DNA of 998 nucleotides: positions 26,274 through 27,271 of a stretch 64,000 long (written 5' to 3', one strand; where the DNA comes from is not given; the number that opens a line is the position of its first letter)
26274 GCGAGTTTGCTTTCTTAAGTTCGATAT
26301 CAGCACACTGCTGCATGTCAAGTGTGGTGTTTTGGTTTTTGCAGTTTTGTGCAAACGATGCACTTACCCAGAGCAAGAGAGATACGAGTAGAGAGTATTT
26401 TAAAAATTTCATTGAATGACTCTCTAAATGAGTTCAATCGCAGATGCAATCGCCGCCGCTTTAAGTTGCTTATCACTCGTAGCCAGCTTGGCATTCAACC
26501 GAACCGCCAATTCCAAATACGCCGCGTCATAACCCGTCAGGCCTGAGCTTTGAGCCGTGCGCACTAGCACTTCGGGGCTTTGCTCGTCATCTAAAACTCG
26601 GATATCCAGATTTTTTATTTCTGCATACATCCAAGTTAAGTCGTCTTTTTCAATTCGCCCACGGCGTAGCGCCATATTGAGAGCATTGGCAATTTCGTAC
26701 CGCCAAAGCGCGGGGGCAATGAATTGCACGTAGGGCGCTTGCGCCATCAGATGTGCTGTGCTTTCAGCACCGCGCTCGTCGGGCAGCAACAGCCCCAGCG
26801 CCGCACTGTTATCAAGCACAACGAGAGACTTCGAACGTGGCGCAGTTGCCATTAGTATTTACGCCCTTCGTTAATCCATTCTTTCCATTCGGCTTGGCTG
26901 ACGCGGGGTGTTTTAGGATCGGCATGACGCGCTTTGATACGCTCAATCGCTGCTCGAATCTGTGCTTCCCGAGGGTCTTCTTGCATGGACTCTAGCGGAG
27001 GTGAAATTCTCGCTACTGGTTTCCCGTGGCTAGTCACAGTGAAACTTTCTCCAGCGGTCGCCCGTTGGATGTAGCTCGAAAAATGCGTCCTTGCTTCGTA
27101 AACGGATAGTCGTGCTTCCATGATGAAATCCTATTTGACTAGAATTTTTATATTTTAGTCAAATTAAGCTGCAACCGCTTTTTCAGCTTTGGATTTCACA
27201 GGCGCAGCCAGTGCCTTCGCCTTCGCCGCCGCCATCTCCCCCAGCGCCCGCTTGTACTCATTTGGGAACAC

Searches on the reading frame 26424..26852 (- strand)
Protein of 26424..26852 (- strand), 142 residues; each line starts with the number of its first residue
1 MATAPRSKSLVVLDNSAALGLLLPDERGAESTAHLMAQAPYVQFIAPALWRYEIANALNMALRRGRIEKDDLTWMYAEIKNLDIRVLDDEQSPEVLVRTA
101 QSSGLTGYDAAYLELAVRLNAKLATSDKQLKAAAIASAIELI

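Call 3: search_protein_families(library=pfam, proteins=[window:26424-26852:-], max_evalue=1)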
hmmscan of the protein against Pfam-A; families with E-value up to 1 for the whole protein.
window:26424-26852:- (142 aa): 2 families
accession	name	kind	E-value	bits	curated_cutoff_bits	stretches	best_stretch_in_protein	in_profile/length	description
PF01850.27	PIN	-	2.6e-06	28.5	23.6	1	11-134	1-118/120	PIN domain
PF10130.15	PIN_2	-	0.0099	16.6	22.4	1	31-134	16-119/133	PIN domain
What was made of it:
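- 26424..26852 (-): vapC: intact 142-aa PIN-domain toxin. Its start overlaps the vapB stop (TAATG). Pfam PIN E=2.6e-6 (call 3).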

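Call 4: search_protein_families(library=ncbifam, proteins=[window:26424-26852:-], max_evalue=1)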
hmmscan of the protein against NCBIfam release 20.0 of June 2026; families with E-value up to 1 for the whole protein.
window:26424-26852:- (142 aa): 0 families

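Call 26: find_related_loci(query=window:26424-26852:-, collection=genome_contigs, flank=6000)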
Query window:26424-26852:- (142 aa) in genome_contigs; peptide patterns used: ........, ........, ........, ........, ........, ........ (x = any residue, [..] = any of these).
340 stretches matched a pattern; 73 encode a relative of the query (tblastn E <= 1e-3); 73 distinct loci.
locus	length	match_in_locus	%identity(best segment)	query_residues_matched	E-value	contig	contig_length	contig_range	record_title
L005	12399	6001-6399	38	12-142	3e-19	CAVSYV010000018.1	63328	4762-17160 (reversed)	MAG: uncultured Acidobacteriaceae bacterium isolate MFD04434.bin.2.73 genome assembly, contig: contig_49630, whole genom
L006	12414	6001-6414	37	7-142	2e-18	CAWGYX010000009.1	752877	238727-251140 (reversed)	MAG: uncultured Acidobacteriota bacterium isolate MFD02248.bin.1.193 genome assembly, contig: contig_23797, whole genome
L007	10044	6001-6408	38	7-139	5e-18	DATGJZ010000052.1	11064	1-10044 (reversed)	MAG TPA_asm: Candidatus Angelobacter sp. isolate SMAG_U9846 k141_1065603, whole genome shotgun sequence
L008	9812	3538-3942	39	9-142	1e-17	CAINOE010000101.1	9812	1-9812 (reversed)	MAG: uncultured Rhodopila sp. isolate B12_bin-2215 genome assembly, contig: bin-2215:101/215, whole genome shotgun seque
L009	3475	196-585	36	12-139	1e-17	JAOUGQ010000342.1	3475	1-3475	MAG: Nitrospirota bacterium isolate 4_1_May_SF_Bin33 4_1_May_SF_Bin33_scaffold_19164_c1, whole genome shotgun sequence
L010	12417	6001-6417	35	7-142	2e-17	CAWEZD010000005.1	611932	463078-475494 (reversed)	MAG: Bryobacterales bacterium isolate MFD09222.bin.1.124 genome assembly, contig: contig_49471, whole genome shotgun seq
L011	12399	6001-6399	39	12-142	3e-17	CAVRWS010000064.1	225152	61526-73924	MAG: uncultured Acidobacteriaceae bacterium isolate MFD05512.bin.2.91 genome assembly, contig: contig_427, whole genome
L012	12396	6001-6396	34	10-142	4e-17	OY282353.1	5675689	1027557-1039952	MAG: uncultured Gammaproteobacteria bacterium genome assembly, chromosome: 1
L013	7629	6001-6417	35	7-142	5e-17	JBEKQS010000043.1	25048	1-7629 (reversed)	MAG: Bryobacteraceae bacterium isolate SPRUCE 493 SPRUCE_493_43, whole genome shotgun sequence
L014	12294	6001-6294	45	47-142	9e-17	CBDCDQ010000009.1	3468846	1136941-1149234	MAG: Acidobacteriaceae bacterium isolate 196861bd-9626-4b6c-a7fd-07fe8f0db935 genome assembly, contig: contig_7, whole g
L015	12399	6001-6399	38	12-142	1e-16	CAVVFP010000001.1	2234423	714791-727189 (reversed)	MAG: uncultured Acidobacteriaceae bacterium isolate MFD01716.bin.1.5 genome assembly, contig: contig_15125, whole genome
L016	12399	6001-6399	38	12-142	1e-16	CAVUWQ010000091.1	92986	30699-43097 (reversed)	MAG: uncultured Acidobacteriaceae bacterium isolate MFD04540.bin.1.109 genome assembly, contig: contig_7364, whole genom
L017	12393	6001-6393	39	12-140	2e-16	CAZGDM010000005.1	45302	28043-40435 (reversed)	MAG TPA_asm: uncultured Thermodesulfobacteriota bacterium isolate SRP338002_co1_131 genome assembly, contig: NODE_745_le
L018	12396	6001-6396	38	12-142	2e-16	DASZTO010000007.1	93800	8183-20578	MAG TPA_asm: Phycisphaerae bacterium isolate SMAG_U6078 k141_245548, whole genome shotgun sequence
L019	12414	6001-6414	32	1-139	2e-16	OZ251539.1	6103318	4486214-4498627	MAG: Alphaproteobacteria bacterium isolate efdf64b3-afa9-4fb8-9792-56cfcde380f9 genome assembly, chromosome: 1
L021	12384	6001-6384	38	4-130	4e-16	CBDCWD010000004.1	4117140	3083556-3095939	MAG: Nitrospirales bacterium isolate bfe0d4a2-ff9e-45cc-b07f-d7db846c6a6b genome assembly, contig: contig_4, whole genom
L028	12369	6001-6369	38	11-134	6e-16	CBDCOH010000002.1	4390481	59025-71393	MAG: Candidatus Spongiisociaceae bacterium isolate c8dab69f-a0b8-46d1-84ea-4e70fa3c0124 genome assembly, contig: contig_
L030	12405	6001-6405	40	10-142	8e-16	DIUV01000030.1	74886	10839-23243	MAG TPA_asm: Alphaproteobacteria bacterium UBA6149 UBA6149_contig_3099, whole genome shotgun sequence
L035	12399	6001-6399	35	12-142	7e-15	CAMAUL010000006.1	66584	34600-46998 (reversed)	MAG: Candidatus Methylobacter oryzae isolate LH-02apr19-193 genome assembly, contig: LH-02apr19-C570, whole genome shotg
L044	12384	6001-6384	33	4-134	6e-13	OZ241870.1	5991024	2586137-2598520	MAG: Gammaproteobacteria bacterium isolate ca35ea08-545d-4259-bb59-35f508f037d2 genome assembly, chromosome: 1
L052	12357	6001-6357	36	11-130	2e-12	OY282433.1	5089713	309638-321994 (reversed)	MAG: uncultured Gammaproteobacteria bacterium genome assembly, chromosome: 1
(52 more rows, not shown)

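Call 28: search_protein_families(library=pfam, proteins=[L012:3149-5998:+, L028:2945-5995:+, L044:2639-6022:+, L010:5765-6007:+, L035:5738-5989:+, L014:5654-5890:+, L008:3157-3528:+, L006:5742-6008:+, L021:5756-6013:+, L030:5738-5995:+], max_evalue=0.01)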
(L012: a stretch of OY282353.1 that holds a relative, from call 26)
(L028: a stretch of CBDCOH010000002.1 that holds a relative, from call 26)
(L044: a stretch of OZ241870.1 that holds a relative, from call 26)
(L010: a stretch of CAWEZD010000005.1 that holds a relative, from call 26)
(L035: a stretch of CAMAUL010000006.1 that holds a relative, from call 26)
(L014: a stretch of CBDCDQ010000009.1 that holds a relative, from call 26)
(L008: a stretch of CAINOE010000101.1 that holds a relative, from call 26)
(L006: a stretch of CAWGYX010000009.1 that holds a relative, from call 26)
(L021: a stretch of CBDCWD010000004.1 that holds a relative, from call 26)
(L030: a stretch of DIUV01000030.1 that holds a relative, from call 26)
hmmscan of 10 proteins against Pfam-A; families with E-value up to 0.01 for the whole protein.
L012:3149-5998:+ (949 aa): 4 families
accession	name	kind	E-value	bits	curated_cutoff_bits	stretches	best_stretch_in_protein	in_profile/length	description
PF04851.21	ResIII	-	1.3e-17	64.6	22.5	1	155-364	20-163/164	Type III restriction enzyme, res subunit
PF18766.7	SWI2_SNF2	-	0.00058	20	26.7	1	182-397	27-192/221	SWI2/SNF2 ATPase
PF00270.35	DEAD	-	0.0067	16.6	26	0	176-222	17-57/167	DEAD/DEAH box helicase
PF19778.5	RE_endonuc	-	0.0068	16.7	23.4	0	785-870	2-75/108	Endonuclease domain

L028:2945-5995:+ (1016 aa): 2 families
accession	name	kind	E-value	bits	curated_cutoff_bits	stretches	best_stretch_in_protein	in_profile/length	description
PF04851.21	ResIII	-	4.6e-17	62.8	22.5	1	230-431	20-163/164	Type III restriction enzyme, res subunit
PF19778.5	RE_endonuc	-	0.00066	19.9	23.4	1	853-935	2-73/108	Endonuclease domain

L044:2639-6022:+ (1127 aa): 3 families
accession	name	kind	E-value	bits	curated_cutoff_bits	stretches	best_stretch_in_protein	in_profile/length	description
PF04851.21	ResIII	-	1.5e-16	61.2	22.5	1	335-538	20-163/164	Type III restriction enzyme, res subunit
PF18766.7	SWI2_SNF2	-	0.0019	18.3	26.7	1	356-565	27-187/221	SWI2/SNF2 ATPase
PF00270.35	DEAD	-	0.0022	18.2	26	0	350-403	17-64/167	DEAD/DEAH box helicase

L010:5765-6007:+ (80 aa): 0 families

L035:5738-5989:+ (83 aa): 0 families

L014:5654-5890:+ (78 aa): 0 families

L008:3157-3528:+ (123 aa): 1 family
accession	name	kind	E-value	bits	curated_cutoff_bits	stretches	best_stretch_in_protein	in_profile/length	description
PF03683.19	UPF0175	-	1.8e-09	37.6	27.9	1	7-78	1-72/75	Uncharacterised protein family (UPF0175)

L006:5742-6008:+ (88 aa): 1 family
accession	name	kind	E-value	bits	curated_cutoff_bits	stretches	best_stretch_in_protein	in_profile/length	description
PF02604.26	PhdYeFM_antitox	-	6.2e-10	39.2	29.8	1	9-50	1-43/74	Antitoxin Phd_YefM, type II toxin-antitoxin system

L021:5756-6013:+ (85 aa): 1 family
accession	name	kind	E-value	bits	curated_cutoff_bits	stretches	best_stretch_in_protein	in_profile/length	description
PF02604.26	PhdYeFM_antitox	-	3.7e-08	33.5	29.8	1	7-46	2-42/74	Antitoxin Phd_YefM, type II toxin-antitoxin system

L030:5738-5995:+ (85 aa): 0 families

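Call 45: find_homologous_proteins(query=window:26424-26852:-, max_evalue=1e-10)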
Query window:26424-26852:- (142 aa): 51 proteins with E <= 1e-10 among 120 candidates.
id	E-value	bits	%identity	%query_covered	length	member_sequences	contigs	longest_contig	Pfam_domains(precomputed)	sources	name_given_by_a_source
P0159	8.2e-77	273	95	92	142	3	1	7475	PF01850.28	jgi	jgi:predicted nucleic acid-binding protein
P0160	4.5e-72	258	89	92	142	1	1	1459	PF01850.28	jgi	jgi:predicted nucleic acid-binding protein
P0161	2.5e-65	236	86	87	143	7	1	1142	-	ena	-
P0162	6.3e-58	212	77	94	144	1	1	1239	PF01850.28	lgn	-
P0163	2.3e-56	207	74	93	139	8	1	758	PF01850.28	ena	-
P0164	9.3e-56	205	72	99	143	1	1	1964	PF01850.28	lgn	-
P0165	1.3e-55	205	78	91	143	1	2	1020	PF01850.28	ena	-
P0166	1.8e-54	201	72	97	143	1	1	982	PF01850.28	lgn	-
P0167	1.0e-51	192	84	75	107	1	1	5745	PF01850.28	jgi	jgi:predicted nucleic acid-binding protein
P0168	1.3e-43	166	72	75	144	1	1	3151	-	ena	-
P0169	5.0e-34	135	47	91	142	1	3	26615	PF01850.28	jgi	jgi:predicted nucleic acid-binding protein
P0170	2.6e-33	133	47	92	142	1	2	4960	PF01850.28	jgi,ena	-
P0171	8.7e-32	128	47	88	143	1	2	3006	PF01850.28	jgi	jgi:predicted nucleic acid-binding protein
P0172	2.4e-31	126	47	96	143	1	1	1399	PF01850.28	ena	-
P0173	4.5e-31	125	46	88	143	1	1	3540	PF01850.28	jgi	jgi:predicted nucleic acid-binding protein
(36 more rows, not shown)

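Call 46: find_encoding_contigs(protein=P0159, flank=7000)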
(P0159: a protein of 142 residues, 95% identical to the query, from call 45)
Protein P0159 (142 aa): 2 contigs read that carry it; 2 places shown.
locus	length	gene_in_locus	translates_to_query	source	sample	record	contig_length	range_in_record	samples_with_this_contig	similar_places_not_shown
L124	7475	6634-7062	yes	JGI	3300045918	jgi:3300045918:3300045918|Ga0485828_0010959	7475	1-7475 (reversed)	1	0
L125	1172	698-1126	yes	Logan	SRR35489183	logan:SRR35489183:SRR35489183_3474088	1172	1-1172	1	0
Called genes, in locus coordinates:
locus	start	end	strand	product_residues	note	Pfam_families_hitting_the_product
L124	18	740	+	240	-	PF01761:DHQ_synthase, PF24621:DHQS_C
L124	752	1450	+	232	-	PF01797:Y1_Tnp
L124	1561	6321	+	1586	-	PF00310:GATase_2, PF04898:Glu_syn_central, PF01645:Glu_synthase, PF01493:GXGXG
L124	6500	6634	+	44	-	-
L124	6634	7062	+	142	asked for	PF01850:PIN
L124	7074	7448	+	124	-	-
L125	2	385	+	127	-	?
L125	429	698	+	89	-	PF02604:PhdYeFM_antitox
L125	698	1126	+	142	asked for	PF01850:PIN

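Call 47: find_encoding_contigs(protein=P0167, flank=7000)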
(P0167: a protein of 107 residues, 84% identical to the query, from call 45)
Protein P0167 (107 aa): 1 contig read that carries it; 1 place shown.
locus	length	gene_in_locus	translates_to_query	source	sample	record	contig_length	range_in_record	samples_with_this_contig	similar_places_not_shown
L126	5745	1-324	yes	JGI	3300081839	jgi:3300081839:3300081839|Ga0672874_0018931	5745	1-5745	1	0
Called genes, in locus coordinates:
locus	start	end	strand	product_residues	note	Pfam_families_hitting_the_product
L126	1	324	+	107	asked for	PF01850:PIN (weak)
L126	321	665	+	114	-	PF07883:Cupin_2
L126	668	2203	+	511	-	PF14691:Fer4_20, PF00890:FAD_binding_2 (weak), PF01266:DAO (weak), PF01494:FAD_binding_3 (weak), PF01593:Amino_oxidase, PF07992:Pyr_redox_2, PF12831:FAD_oxidored, PF13450:NAD_binding_8, +8 more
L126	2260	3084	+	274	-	PF09818:ABC_ATPase (faint), PF00005:ABC_tran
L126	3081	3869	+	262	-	PF02405:MlaE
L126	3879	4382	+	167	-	PF02470:MlaD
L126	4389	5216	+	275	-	PF04333:MlaA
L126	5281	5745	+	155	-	?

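Call 48: find_encoding_contigs(protein=P0168, flank=7000)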
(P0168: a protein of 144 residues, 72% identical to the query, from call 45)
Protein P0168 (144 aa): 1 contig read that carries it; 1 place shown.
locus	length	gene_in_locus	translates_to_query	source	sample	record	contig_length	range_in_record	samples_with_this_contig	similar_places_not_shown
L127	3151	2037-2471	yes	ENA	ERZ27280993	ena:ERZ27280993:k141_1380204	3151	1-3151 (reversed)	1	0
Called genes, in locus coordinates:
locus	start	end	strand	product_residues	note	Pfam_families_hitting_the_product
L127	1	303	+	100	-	?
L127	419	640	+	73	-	PF04255:DUF433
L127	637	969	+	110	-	-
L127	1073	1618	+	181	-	PF00583:Acetyltransf_1, PF13673:Acetyltransf_10 (weak), PF13508:Acetyltransf_7, PF08445:FR47 (weak)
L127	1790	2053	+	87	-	PF02604:PhdYeFM_antitox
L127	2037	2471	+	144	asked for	-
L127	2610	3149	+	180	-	?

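Call 56: search_solved_structures(query=window:26424-26852:-, max_evalue=0.01)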
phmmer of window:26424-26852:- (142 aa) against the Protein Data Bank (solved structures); distinct sequences matched with E-value up to 0.01: 3.
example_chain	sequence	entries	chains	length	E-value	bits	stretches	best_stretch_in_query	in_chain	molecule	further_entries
2fe1_A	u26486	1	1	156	1e-09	41.8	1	11-131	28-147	conserved hypothetical protein PAE0151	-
1v8p_A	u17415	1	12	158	0.00023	24.5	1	49-133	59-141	hypothetical protein PAE2754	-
1v8o_A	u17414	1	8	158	0.00027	24.3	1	49-133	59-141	hypothetical protein PAE2754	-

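Call 63: search_protein_families(library=pfam, proteins=[L012:1123-2724:+, L012:5998-6399:+, L012:6881-7183:+, L012:7146-7880:+, L124:7074-7448:+], max_evalue=0.001)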
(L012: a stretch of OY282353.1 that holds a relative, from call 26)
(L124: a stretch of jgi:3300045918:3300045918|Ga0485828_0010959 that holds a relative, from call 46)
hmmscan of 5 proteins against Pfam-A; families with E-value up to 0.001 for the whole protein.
L012:1123-2724:+ (533 aa): 3 families
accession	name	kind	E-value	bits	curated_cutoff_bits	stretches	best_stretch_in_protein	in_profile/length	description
PF21247.3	Fic-like_C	-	1.9e-25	89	27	1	461-519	5-64/64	Filamentation induced by cAMP protein Fic-like, C-terminal domain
PF13749.12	HATPase_c_4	-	1.8e-23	82.8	26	1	309-393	1-89/89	Putative ATP-dependent DNA helicase recG C-terminal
PF04326.19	SLFN_AlbA_2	-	4.9e-19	69.4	25.3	1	38-141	1-117/118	Schlafen, AlbA_2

L012:5998-6399:+ (133 aa): 1 family
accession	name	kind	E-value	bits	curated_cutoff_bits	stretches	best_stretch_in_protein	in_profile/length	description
PF01850.27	PIN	-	1.3e-11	45.6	23.6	1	3-125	1-118/120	PIN domain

L012:6881-7183:+ (100 aa): 4 families
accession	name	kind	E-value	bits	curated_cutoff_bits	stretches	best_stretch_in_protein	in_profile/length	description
PF01381.28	HTH_3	-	8.9e-08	32.5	23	1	23-68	7-52/55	Helix-turn-helix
PF15943.11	YdaS_toxin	-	5.7e-06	26.5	30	1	27-62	10-45/65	Bacterial toxin YdaS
PF13560.12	HTH_31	-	3.5e-05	24.5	27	1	26-68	15-58/64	Helix-turn-helix domain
PF13443.12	HTH_26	-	0.00026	21.6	22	1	26-67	11-53/63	Cro/C1-type HTH DNA-binding domain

L012:7146-7880:+ (244 aa): 0 families

L124:7074-7448:+ (124 aa): 0 families

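Call 64: search_protein_families(library=padloc, proteins=[L012:3149-5998:+, L012:5998-6399:+, L012:1123-2724:+, window:26424-26852:-], max_evalue=0.001)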
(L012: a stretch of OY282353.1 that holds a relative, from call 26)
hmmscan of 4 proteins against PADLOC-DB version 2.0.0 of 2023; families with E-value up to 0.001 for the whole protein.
L012:3149-5998:+ (949 aa): 4 families
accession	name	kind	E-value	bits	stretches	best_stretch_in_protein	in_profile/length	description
PDLC03648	REase_III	-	1.8e-16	57.5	1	310-556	123-355/871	Type III restriction enzyme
PDLC03647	REase_III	-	4.1e-08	29.8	1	508-565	505-560/989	Type III restriction enzyme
PDLC03649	REase_III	-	0.00017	17.7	0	513-557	498-540/973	Type III restriction enzyme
PDLC02704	PbeA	-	0.0004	17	0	303-388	369-451/682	PbeA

L012:5998-6399:+ (133 aa): 0 families

L012:1123-2724:+ (533 aa): 3 families
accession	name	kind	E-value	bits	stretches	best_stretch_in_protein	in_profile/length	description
PDLC02394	pAgo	-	3.6e-24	82.6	1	58-402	65-443/1121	-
PDLC02402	Aga_SIR2-PNTD1-PNTD2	-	1e-12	45.1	1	194-372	354-538/876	Class I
PDLC02418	Aga_SIR2-Kinase-PNTD1-PNTD2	-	6.6e-06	22.6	1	271-369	304-413/756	Class I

window:26424-26852:- (142 aa): 0 families

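Call 85: search_protein_families(library=pfam, proteins=[L028:46-1230:+, L028:1263-3143:+, L052:12-827:+, L052:827-2680:+], max_evalue=0.001)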
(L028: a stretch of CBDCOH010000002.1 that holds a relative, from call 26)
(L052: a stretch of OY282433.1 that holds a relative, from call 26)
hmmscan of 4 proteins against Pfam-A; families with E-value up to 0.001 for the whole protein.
L028:46-1230:+ (394 aa): 4 families
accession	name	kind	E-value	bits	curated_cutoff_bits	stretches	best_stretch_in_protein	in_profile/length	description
PF12705.13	PDDEXK_1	-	1.9e-24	87.4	22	1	144-382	7-247/247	PD-(D/E)XK nuclease superfamily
PF13361.12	UvrD_C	-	7.6e-10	39.2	25.6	1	19-95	285-347/350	UvrD-like helicase C-terminal domain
PF13538.12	UvrD_C_2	-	3.3e-07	30.5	27.4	1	20-45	1-28/52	UvrD-like helicase C-terminal domain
PF01930.23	Cas_Cas4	-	2.8e-06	27.9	22.7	1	241-382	30-159/160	Domain of unknown function DUF83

L028:1263-3143:+ (626 aa): 1 family
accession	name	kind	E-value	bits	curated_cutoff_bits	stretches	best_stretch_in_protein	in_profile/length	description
PF01555.25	N6_N4_Mtase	-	1.4e-45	156.4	26.7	1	98-343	1-211/221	DNA methylase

L052:12-827:+ (271 aa): 2 families
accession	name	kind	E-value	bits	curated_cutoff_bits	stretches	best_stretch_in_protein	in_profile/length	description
PF21247.3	Fic-like_C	-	6.7e-26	90.4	27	1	199-257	5-64/64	Filamentation induced by cAMP protein Fic-like, C-terminal domain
PF13749.12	HATPase_c_4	-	1.6e-23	82.9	26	1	47-131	1-89/89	Putative ATP-dependent DNA helicase recG C-terminal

L052:827-2680:+ (617 aa): 1 family
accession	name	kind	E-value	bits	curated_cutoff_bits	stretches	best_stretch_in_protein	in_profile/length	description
PF01555.25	N6_N4_Mtase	-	3e-47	161.8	26.7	1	97-344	1-212/221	DNA methylase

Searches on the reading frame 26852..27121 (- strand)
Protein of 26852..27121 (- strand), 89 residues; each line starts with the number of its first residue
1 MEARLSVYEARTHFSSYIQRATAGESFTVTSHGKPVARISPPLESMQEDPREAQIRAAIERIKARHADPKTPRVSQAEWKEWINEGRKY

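Call 3: search_protein_families(library=pfam, proteins=[window:26852-27121:-], max_evalue=1)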
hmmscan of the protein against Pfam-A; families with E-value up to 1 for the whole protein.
window:26852-27121:- (89 aa): 1 family
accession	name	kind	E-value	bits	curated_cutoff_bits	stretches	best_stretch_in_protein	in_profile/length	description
PF02604.26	PhdYeFM_antitox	-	2.5e-08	34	29.8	1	6-56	5-58/74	Antitoxin Phd_YefM, type II toxin-antitoxin system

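Call 4: search_protein_families(library=ncbifam, proteins=[window:26852-27121:-], max_evalue=1)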
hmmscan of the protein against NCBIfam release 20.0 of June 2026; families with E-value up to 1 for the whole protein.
window:26852-27121:- (89 aa): 2 families
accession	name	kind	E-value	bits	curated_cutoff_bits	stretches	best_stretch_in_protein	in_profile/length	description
TIGR01552.1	phd_fam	subfamily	5.3e-08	32.1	20.8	1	5-39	2-36/53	type II toxin-antitoxin system prevent-host-death family antitoxin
NF033420.0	T6SS_PAAR_dom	equivalog_domain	0.18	12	124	1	9-49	9-49/94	type VI secretion system PAAR protein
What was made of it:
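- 26852..27121 (-): vapB: intact 89-aa antitoxin. It has a Phd/YefM N-terminal domain (res 5-56) and a C-terminal VapC-binding tail ending .................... Pfam PF02604 E=2.5e-8 and TIGR01552 E=5e-8 (calls 3, 4).
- On VapBC type II TA (intact module, 26424..27121): Phd/YefM E=2.5e-8 (calls 3, 4).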

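Call 57: search_solved_structures(query=window:26852-27121:-, max_evalue=0.1, show_alignments=2)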
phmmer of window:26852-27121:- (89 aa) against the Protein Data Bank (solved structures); distinct sequences matched with E-value up to 0.1: 2.
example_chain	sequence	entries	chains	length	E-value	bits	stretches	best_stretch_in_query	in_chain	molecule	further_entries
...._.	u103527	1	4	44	0.0081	20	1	7-41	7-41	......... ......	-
3dbo_A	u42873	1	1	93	0.029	18.2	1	7-69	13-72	Uncharacterized protein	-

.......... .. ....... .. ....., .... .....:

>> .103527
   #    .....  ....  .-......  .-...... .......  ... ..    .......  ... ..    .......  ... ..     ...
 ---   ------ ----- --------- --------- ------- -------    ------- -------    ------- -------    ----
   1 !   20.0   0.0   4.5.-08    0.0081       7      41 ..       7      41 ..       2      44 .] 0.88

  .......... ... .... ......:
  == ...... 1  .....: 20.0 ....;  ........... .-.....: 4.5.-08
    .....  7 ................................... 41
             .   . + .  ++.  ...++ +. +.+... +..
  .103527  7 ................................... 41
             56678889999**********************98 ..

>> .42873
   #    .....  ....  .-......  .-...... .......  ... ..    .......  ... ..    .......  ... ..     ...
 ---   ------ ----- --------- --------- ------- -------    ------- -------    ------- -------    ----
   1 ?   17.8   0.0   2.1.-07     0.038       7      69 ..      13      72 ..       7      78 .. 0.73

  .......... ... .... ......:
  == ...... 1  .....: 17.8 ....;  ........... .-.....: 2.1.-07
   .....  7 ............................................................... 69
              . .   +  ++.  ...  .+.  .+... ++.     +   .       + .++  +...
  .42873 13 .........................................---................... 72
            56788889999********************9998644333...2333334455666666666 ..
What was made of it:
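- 26852..27121 (-): Closest solved relatives are M. tuberculosis VapB46 and the antitoxin chain of 3dbo (call 57).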

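Call 64: search_protein_families(library=padloc, proteins=[window:26852-27121:-], max_evalue=0.001)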
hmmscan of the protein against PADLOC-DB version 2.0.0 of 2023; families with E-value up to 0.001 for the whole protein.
window:26852-27121:- (89 aa): 0 families
